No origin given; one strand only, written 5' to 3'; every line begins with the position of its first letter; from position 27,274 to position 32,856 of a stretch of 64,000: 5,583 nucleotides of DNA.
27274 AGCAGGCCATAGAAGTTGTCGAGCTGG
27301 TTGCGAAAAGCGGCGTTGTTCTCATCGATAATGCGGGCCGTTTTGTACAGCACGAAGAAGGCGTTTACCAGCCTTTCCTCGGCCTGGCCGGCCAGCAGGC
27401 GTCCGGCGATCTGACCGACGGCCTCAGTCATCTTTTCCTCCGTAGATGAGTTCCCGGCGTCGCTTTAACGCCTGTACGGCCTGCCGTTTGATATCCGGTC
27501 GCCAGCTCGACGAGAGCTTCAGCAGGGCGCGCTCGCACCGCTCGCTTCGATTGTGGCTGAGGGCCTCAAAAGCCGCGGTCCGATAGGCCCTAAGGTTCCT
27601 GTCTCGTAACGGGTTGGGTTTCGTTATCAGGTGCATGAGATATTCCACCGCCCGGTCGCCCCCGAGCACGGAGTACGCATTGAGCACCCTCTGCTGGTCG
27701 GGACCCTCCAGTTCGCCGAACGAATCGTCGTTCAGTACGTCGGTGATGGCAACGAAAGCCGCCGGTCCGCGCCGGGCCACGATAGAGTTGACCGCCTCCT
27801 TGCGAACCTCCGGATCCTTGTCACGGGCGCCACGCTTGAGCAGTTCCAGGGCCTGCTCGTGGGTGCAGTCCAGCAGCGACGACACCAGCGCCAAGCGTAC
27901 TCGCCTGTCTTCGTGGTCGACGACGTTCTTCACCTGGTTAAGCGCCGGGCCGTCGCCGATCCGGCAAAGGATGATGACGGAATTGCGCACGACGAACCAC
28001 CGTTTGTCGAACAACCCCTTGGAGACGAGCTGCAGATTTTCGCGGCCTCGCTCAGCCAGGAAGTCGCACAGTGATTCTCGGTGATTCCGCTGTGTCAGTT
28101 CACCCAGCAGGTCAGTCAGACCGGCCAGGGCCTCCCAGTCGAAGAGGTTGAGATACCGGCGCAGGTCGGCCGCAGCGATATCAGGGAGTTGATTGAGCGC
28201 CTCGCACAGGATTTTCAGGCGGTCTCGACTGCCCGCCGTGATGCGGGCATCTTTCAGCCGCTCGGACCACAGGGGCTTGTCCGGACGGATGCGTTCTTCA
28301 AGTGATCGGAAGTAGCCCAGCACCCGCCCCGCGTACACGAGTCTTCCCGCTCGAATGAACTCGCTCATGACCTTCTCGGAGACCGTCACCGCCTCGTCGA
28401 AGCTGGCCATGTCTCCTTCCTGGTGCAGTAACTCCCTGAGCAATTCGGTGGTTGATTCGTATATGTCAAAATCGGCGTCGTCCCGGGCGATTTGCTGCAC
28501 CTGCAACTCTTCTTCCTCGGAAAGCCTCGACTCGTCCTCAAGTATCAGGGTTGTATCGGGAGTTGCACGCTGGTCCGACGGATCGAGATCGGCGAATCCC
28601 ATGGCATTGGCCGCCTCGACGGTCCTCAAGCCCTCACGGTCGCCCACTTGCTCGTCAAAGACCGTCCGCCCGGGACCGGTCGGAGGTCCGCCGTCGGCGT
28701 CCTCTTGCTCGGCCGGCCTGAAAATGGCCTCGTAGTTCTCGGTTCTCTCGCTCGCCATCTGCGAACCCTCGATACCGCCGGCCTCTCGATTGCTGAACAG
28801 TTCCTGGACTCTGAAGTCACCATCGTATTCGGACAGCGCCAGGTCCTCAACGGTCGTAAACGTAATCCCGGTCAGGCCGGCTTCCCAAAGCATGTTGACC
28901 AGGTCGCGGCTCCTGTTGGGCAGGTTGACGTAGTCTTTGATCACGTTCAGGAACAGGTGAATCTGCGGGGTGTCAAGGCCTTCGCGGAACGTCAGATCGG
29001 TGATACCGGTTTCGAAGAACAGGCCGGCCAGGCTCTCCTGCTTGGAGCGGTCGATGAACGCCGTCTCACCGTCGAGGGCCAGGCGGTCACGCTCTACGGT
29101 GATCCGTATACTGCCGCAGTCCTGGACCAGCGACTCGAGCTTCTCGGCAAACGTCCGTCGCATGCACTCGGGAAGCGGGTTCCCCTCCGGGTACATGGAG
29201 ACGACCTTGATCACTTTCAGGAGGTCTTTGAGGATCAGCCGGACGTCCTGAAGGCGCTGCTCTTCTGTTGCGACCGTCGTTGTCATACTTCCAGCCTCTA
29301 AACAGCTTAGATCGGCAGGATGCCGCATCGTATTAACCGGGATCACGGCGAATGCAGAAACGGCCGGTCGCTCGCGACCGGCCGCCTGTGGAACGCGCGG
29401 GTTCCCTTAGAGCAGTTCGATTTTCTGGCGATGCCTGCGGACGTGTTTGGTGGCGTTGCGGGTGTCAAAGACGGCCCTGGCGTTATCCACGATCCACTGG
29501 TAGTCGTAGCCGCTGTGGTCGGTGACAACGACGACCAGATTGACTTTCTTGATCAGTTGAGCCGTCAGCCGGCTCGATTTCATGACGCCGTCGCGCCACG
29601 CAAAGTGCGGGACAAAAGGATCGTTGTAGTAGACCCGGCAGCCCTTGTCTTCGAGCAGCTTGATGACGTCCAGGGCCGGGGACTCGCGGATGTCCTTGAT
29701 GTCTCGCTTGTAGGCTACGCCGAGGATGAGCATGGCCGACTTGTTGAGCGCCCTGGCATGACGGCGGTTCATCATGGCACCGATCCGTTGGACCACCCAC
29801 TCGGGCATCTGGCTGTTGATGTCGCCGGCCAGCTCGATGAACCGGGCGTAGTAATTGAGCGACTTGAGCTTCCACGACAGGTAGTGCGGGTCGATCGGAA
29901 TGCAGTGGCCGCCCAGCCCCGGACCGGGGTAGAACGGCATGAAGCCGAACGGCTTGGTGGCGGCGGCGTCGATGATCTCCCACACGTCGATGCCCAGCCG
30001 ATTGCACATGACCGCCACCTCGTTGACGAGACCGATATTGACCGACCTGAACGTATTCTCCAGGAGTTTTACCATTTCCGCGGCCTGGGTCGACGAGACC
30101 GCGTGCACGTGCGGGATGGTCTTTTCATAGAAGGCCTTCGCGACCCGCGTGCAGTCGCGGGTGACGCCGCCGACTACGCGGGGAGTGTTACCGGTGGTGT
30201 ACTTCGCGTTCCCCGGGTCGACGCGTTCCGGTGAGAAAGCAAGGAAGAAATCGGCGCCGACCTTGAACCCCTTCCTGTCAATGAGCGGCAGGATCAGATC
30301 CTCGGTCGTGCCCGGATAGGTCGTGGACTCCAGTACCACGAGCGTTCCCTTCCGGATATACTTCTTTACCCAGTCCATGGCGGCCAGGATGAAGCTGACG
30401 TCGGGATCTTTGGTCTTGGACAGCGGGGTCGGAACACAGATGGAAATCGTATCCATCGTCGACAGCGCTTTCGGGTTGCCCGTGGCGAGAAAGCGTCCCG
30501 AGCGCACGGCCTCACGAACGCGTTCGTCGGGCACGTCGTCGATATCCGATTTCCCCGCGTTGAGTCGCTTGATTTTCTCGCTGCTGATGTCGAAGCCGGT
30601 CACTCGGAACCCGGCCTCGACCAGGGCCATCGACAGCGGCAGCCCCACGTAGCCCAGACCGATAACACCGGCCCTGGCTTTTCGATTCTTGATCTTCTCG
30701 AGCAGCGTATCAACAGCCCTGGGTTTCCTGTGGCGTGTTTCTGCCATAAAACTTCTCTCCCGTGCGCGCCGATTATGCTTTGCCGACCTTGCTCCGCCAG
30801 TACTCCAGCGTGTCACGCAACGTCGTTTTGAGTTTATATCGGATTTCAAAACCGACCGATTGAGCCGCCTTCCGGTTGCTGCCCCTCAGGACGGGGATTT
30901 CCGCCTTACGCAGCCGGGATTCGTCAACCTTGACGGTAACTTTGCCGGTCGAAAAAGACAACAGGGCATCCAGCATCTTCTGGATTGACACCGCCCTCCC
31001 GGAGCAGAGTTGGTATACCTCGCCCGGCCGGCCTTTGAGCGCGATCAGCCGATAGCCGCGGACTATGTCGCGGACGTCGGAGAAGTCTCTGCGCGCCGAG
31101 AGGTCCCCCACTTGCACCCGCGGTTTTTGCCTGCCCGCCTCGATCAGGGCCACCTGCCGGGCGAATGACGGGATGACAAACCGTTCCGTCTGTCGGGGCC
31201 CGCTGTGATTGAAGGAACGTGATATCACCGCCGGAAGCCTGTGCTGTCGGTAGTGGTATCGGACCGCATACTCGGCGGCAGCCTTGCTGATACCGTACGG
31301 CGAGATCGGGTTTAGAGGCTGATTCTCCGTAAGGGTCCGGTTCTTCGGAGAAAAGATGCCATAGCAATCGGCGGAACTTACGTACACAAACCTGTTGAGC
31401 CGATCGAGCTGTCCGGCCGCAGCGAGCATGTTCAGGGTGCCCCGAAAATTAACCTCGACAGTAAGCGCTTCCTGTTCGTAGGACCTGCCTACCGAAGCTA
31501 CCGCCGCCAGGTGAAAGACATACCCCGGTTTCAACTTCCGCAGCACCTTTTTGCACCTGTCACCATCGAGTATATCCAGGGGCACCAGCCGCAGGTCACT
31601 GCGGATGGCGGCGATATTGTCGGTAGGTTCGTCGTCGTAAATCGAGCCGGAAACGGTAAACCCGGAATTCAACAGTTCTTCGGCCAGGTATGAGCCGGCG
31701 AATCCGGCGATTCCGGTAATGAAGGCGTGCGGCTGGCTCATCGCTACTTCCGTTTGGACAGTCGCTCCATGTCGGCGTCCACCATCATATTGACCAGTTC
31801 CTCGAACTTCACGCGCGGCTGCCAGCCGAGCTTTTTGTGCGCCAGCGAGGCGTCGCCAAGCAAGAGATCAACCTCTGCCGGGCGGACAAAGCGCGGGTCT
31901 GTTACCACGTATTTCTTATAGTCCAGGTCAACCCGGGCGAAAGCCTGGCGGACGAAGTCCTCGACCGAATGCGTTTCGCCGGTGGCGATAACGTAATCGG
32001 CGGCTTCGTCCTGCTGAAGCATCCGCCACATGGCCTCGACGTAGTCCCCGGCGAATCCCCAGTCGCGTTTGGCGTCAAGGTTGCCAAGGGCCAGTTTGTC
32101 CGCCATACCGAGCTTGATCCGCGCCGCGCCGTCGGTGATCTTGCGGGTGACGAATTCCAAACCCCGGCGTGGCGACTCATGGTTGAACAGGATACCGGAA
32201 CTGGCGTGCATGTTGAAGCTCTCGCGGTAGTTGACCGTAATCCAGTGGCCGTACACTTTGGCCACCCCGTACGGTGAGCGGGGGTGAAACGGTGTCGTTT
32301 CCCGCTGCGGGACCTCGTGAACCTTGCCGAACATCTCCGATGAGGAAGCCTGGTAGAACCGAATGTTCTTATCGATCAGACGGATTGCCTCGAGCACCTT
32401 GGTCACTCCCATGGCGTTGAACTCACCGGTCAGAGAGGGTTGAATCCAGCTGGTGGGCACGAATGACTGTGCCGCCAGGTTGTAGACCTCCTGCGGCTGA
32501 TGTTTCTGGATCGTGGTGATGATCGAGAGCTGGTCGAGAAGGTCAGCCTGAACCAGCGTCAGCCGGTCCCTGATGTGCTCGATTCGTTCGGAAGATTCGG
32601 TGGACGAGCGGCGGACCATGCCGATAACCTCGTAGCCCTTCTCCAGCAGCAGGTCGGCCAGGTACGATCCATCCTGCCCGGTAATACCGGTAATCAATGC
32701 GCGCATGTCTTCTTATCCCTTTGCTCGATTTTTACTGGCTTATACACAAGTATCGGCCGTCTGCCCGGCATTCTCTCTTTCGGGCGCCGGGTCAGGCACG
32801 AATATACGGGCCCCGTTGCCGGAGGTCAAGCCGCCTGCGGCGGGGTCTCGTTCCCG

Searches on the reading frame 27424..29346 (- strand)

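Call 53: search_protein_families(library=ncbifam, proteins=[window:27424-29346:-], max_evalue=0.000001)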
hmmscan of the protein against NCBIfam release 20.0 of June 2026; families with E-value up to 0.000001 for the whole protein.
window:27424-29346:- (640 aa): 1 family
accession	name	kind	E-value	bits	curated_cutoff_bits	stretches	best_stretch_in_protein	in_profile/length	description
NF045915.1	PhycobilmeDegNblB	equivalog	1e-08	35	300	0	449-540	112-203/214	phycobilisome degradation protein NblB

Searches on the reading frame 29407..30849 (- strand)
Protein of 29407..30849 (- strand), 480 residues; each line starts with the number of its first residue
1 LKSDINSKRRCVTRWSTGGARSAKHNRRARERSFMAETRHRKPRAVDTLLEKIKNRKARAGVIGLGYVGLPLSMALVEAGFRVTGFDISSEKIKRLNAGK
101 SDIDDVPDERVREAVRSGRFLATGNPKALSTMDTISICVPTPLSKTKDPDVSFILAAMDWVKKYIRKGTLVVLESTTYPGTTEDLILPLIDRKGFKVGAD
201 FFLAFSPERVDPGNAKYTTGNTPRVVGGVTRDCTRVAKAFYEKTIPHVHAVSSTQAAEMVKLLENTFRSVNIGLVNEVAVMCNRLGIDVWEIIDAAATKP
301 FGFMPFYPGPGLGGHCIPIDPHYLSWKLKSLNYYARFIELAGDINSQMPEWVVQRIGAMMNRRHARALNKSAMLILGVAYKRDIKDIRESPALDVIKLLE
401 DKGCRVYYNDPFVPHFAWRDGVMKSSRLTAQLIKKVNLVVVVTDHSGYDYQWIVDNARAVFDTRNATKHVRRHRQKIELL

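Call 27: search_protein_families(library=ncbifam, proteins=[window:29407-30849:-], max_evalue=0.00001)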
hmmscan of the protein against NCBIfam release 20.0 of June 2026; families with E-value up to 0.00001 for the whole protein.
window:29407-30849:- (480 aa): 10 families
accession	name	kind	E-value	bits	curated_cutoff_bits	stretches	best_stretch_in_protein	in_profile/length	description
TIGR03026.1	NDP-sugDHase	subfamily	3.3e-128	428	189.8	1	61-465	4-413/413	nucleotide sugar dehydrogenase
NF040825.1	UDPMaNacDH_Arch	equivalog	1.1e-82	278.1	750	1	59-448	2-377/418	UDP-N-acetyl-D-mannosamine dehydrogenase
NF008286.0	PRK11064.1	equivalog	1.7e-73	247.6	459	1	60-449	6-400/420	UDP-N-acetyl-D-mannosamine dehydrogenase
NF011729.0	PRK15182.1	equivalog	7.6e-65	219.3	592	1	59-414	8-358/425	Vi polysaccharide biosynthesis UDP-N-acetylglucosamine C-6 dehydrogenase TviB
NF041297.1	UDPGDh_AglM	equivalog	4.1e-46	157.8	670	1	61-448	4-395/429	UDP-glucose 6-dehydrogenase AglM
NF047673.2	TeichurnBiosyTuaD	equivalog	2.2e-40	139.1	700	1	61-416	5-356/439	UDP-glucose 6-dehydrogenase TuaD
NF011631.0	PRK15057.1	equivalog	1.6e-10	40.7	757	1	62-331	5-268/388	UDP-glucose 6-dehydrogenase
TIGR01505.1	tartro_sem_red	equivalog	5.9e-08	32.3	340.75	1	61-295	3-203/291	2-hydroxy-3-oxopropionate reductase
TIGR01692.1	HIBADH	equivalog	7.5e-07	28.8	291.6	0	63-113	2-52/288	3-hydroxyisobutyrate dehydrogenase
NF008592.0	PRK11559.1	equivalog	9.2e-06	25.1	397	0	59-100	4-45/296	2-hydroxy-3-oxopropionate reductase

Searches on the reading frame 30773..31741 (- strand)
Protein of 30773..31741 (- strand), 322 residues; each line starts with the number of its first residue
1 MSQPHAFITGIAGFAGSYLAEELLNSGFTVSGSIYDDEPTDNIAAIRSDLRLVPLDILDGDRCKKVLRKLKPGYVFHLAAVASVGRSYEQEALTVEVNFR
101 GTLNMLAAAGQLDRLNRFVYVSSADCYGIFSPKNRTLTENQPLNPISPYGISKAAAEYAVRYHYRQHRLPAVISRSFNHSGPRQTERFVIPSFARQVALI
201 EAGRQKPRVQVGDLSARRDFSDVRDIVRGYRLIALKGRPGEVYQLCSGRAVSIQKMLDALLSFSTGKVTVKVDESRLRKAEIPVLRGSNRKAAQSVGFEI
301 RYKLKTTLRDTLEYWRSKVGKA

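Call 81: search_protein_families(library=ncbifam, proteins=[window:30773-31741:-], max_evalue=0.001)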
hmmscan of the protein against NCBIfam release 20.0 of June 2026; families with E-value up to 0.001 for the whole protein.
window:30773-31741:- (322 aa): 19 families
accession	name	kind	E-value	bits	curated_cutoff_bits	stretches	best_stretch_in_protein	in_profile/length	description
TIGR04180.1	EDH_00030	hypoth_equivalog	4.3e-46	157.3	475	1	7-302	2-296/297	NAD-dependent 4,6-dehydratase LegB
TIGR01472.1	gmd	equivalog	4.1e-40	138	415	1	6-313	3-336/342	GDP-mannose 4,6-dehydratase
TIGR01181.1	dTDP_gluc_dehyt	equivalog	2.4e-35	122.2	365.1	1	7-315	3-311/321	dTDP-glucose 4,6-dehydratase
TIGR01179.1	galE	equivalog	6.9e-32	110.6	262.3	1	7-318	3-327/332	UDP-glucose 4-epimerase GalE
TIGR02622.1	CDP_4_6_dhtase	equivalog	1.8e-24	86.5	278.45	1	6-318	7-333/352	CDP-glucose 4,6-dehydratase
NF007582.0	PRK10217.1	equivalog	1.8e-21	76.6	698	1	7-246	5-252/355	dTDP-glucose 4,6-dehydratase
NF043036.1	ErythonDh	equivalog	1.2e-18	67.4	325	1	7-166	4-166/321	D-erythronate dehydrogenase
TIGR02197.1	heptose_epim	equivalog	7.6e-18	64.7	274.6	1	8-265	3-261/316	ADP-glyceromanno-heptose 6-epimerase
TIGR03466.1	HpnA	hypoth_equivalog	9.3e-18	64.2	367.65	1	6-265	3-247/327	hopanoid-associated sugar epimerase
NF011728.1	PRK15181.1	equivalog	1.1e-17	64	760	1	7-235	19-250/348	Vi polysaccharide biosynthesis UDP-N-acetylglucosaminuronic acid C-4 epimerase TviC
NF007490.0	PRK10084.1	subfamily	1.5e-15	57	649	1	7-246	4-259/361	dTDP-glucose 4,6-dehydratase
NF007956.0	PRK10675.1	subfamily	1.1e-11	44.5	394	1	7-318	4-331/338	UDP-glucose 4-epimerase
NF008360.0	PRK11150.1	equivalog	2.1e-11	43.6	452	1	75-267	72-257/310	ADP-glyceromanno-heptose 6-epimerase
TIGR01214.1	rmlD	equivalog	2.3e-11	43.3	224.05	1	7-167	3-142/285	dTDP-4-dehydrorhamnose reductase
NF052578.1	StrlDmthSdmBMthl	equivalog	6.1e-10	39.4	600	1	7-268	4-248/328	sterol demethylase protein SdmB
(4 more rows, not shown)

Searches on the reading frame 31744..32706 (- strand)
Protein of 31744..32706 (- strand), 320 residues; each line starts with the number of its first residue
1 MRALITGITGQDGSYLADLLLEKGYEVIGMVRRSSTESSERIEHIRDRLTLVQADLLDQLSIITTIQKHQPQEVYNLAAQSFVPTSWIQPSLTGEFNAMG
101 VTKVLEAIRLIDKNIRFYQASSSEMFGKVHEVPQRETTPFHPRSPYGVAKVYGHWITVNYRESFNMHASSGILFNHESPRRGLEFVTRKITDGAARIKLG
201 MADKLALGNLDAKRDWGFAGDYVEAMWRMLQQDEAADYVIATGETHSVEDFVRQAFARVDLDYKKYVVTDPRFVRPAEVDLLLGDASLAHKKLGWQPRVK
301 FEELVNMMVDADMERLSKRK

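Call 81: search_protein_families(library=ncbifam, proteins=[window:31744-32706:-], max_evalue=0.001)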
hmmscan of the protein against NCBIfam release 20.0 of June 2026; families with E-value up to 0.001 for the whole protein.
window:31744-32706:- (320 aa): 18 families
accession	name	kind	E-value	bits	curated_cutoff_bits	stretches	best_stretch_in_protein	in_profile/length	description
TIGR01472.1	gmd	equivalog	2.2e-130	434.9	415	1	3-315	3-341/342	GDP-mannose 4,6-dehydratase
TIGR04180.1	EDH_00030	hypoth_equivalog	7.3e-34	117.2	475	1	4-299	2-296/297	NAD-dependent 4,6-dehydratase LegB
TIGR01181.1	dTDP_gluc_dehyt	equivalog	4.4e-29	101.6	365.1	1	3-310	2-309/321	dTDP-glucose 4,6-dehydratase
TIGR02622.1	CDP_4_6_dhtase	equivalog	9.9e-24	84.1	278.45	1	2-167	6-175/352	CDP-glucose 4,6-dehydratase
TIGR01179.1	galE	equivalog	2.1e-23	82.7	262.3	1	3-163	2-162/332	UDP-glucose 4-epimerase GalE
NF007582.0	PRK10217.1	equivalog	1.3e-11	44.3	698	1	4-241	5-252/355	dTDP-glucose 4,6-dehydratase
NF007956.0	PRK10675.1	subfamily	3e-11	43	394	1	1-153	1-156/338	UDP-glucose 4-epimerase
NF043036.1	ErythonDh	equivalog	2.5e-10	40.1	325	1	1-160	1-163/321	D-erythronate dehydrogenase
NF007490.0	PRK10084.1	subfamily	6.5e-10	38.5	649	1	1-307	1-329/361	dTDP-glucose 4,6-dehydratase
TIGR01214.1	rmlD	equivalog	3.3e-07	29.7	224.05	1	3-178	2-155/285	dTDP-4-dehydrorhamnose reductase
NF011728.1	PRK15181.1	equivalog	2.9e-06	26.5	760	1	2-174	17-193/348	Vi polysaccharide biosynthesis UDP-N-acetylglucosaminuronic acid C-4 epimerase TviC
TIGR03466.1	HpnA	hypoth_equivalog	2.1e-05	23.6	367.65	1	1-147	1-139/327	hopanoid-associated sugar epimerase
NF052578.1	StrlDmthSdmBMthl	equivalog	3.7e-05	23.6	600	1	1-159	1-147/328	sterol demethylase protein SdmB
TIGR02197.1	heptose_epim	equivalog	4.4e-05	22.8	274.6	1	4-259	2-260/316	ADP-glyceromanno-heptose 6-epimerase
NF058621.1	DiazavRedAvaA7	equivalog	7.1e-05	22.6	400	1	1-75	1-70/304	3-diazoavenalumate denitrifying reductase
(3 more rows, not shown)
